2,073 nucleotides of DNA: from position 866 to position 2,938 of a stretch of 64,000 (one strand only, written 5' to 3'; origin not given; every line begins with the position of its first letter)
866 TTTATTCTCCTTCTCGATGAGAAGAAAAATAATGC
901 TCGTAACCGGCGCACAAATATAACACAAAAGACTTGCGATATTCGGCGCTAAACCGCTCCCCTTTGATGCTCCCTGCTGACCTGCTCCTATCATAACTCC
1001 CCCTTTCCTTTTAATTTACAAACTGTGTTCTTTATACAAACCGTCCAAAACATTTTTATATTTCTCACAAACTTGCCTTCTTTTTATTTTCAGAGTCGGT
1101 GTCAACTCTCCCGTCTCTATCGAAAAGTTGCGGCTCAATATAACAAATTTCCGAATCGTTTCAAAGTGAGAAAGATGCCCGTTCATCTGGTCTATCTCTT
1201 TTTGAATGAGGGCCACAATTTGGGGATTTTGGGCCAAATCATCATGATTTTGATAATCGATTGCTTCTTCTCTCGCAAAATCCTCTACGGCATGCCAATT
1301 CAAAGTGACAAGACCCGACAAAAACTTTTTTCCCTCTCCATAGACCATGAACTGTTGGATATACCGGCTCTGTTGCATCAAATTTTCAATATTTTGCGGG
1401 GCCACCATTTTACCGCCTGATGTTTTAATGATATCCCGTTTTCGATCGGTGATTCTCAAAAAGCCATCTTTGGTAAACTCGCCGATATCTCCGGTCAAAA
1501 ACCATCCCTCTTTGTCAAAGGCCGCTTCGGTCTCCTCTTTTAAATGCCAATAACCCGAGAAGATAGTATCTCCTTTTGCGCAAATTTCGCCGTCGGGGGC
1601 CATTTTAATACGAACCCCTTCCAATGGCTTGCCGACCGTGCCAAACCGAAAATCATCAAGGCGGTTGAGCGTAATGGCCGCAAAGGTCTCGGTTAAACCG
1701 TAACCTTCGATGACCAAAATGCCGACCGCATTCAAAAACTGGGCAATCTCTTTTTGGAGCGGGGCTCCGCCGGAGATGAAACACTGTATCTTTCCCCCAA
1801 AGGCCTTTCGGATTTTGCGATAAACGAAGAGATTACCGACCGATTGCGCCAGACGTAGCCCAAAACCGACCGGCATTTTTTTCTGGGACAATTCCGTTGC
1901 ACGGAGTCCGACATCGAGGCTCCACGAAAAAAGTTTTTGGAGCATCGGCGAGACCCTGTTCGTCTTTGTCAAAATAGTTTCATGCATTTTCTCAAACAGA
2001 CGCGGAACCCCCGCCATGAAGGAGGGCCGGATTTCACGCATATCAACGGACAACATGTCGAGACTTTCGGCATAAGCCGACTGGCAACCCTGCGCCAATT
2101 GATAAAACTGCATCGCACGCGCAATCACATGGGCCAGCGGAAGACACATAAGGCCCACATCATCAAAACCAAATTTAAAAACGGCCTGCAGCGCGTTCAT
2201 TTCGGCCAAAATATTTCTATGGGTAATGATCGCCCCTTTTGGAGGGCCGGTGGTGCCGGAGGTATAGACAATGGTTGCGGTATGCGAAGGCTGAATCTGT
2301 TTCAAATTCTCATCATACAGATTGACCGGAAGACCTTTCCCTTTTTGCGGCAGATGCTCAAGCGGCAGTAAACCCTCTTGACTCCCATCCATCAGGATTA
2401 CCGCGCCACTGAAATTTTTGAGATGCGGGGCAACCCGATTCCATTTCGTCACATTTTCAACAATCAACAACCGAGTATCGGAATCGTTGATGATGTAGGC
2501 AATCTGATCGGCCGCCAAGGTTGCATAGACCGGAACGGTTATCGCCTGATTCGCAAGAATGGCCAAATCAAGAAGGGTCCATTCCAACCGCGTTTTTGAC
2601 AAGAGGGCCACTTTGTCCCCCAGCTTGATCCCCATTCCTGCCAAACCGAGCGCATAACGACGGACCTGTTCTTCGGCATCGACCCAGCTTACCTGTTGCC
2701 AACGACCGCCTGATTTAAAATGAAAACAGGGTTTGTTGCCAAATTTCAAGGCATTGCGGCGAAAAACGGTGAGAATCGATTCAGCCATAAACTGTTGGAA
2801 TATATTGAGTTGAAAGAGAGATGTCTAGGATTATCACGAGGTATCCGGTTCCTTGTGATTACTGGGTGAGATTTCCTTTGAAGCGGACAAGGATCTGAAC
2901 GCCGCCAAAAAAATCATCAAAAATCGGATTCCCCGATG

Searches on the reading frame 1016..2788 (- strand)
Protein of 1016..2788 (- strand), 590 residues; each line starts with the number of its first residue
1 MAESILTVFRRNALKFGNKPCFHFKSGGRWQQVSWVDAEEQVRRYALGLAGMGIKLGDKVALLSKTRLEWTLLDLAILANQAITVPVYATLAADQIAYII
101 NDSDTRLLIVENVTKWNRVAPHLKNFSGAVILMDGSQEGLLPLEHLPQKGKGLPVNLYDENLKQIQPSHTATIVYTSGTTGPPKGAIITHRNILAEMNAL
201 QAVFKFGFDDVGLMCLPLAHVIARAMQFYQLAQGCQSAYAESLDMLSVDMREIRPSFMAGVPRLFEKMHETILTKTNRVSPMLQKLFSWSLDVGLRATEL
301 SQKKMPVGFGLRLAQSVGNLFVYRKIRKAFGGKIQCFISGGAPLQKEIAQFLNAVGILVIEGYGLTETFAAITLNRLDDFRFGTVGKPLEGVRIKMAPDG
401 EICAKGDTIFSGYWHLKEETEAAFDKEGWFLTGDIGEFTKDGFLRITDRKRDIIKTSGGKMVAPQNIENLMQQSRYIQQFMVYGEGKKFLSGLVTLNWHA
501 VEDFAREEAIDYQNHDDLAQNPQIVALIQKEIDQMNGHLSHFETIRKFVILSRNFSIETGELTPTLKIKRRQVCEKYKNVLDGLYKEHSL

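Call 45: search_protein_families(library=pfam, proteins=[window:1016-2788:-], max_evalue=0.00001)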
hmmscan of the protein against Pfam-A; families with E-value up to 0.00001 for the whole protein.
window:1016-2788:- (590 aa): 2 families
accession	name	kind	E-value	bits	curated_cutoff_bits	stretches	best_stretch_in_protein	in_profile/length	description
PF00501.34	AMP-binding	-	1.2e-71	242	29.9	1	9-414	1-384/384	AMP-binding enzyme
PF23562.2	AMP-binding_C_3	-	3.6e-11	44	20.8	1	452-587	2-122/124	AMP-binding enzyme C-terminal domain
